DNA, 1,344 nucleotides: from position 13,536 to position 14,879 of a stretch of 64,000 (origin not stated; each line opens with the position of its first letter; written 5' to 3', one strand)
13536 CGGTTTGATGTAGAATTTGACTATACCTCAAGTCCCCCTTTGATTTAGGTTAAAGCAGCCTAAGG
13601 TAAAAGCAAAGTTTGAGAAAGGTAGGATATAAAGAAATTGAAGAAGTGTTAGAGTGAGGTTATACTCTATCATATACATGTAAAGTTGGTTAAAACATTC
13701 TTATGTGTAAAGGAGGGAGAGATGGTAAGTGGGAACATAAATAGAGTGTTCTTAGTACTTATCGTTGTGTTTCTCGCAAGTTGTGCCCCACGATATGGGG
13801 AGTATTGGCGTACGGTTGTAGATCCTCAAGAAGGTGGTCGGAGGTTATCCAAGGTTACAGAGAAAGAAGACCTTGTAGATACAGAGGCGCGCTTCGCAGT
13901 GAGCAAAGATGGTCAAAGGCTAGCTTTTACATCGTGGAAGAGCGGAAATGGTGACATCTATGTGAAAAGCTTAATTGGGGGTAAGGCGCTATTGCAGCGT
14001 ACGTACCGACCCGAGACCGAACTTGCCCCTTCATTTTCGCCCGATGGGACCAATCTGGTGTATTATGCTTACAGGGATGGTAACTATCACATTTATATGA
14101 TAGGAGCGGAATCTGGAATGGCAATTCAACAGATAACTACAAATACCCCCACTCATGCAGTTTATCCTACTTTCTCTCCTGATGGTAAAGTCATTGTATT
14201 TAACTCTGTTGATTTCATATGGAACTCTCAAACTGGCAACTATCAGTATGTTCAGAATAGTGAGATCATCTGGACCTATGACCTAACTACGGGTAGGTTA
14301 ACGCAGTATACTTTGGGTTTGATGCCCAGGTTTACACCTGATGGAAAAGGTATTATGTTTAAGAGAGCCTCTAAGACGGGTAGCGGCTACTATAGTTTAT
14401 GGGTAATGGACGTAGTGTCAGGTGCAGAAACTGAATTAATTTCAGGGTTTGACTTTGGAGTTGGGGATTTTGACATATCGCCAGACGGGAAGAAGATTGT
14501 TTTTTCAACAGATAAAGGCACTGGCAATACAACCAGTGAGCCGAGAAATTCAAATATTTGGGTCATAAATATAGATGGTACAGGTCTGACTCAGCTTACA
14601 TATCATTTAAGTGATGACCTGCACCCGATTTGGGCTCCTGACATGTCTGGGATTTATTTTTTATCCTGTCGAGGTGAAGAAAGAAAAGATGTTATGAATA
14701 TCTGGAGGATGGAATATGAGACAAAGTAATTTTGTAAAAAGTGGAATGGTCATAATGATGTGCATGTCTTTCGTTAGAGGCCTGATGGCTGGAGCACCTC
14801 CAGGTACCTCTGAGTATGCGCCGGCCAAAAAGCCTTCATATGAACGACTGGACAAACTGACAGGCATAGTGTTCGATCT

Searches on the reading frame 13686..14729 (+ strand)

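Call 3: search_protein_families(library=pfam, proteins=[window:13686-14729:+], max_evalue=0.1)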
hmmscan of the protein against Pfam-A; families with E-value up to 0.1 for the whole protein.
window:13686-14729:+ (347 aa): 3 families
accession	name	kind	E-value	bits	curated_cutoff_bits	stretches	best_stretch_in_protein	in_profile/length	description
PF07676.18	PD40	-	7e-32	109.1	20.9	4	107-138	6-38/38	WD40-like Beta Propeller Repeat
PF00930.27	DPPIV_N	-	2.6e-06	26.8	22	1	61-171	231-344/354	Dipeptidyl peptidase IV (DPP IV) N-terminal region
PF25174.1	Beta-prop_THOC3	-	0.0019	17.7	305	0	116-172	220-271/272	THOC3 beta-propeller domain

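Call 4: search_protein_families(library=ncbifam, proteins=[window:13686-14729:+], max_evalue=0.1)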
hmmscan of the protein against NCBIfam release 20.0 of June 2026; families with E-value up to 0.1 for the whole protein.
window:13686-14729:+ (347 aa): 8 families
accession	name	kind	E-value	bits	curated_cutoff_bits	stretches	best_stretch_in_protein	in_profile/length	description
TIGR02800.1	propeller_TolB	equivalog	3.1e-34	118.6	343.15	3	71-174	197-297/418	Tol-Pal system beta propeller repeat protein TolB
NF002183.0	PRK01029.1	equivalog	1.1e-19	70.9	405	1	71-209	237-367/429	Tol-Pal system protein TolB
NF053518.1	DipepPtdsDpp5Prph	equivalog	1.1e-19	70.4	900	3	259-344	14-93/655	dipeptidyl-peptidase Dpp5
NF033523.0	lasso_peptidase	equivalog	5.2e-13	48.6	400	2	211-280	90-155/638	Atxe2 family lasso peptide isopeptidase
NF003124.0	PRK04043.1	equivalog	8e-10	38.1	428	1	72-231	240-390/419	Tol-Pal system protein TolB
NF045725.1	TmcD_fam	equivalog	0.0027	16.7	440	1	31-174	281-399/412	electron transfer complex subunit TmcD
NF052340.1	hydrazine_beta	equivalog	0.045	12.8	560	0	232-277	137-182/372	hydrazine synthase subunit beta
TIGR02171.1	Fb_sc_TIGR02171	subfamily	0.071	11.1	544.35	0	263-303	356-391/912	TIGR02171 family lipoprotein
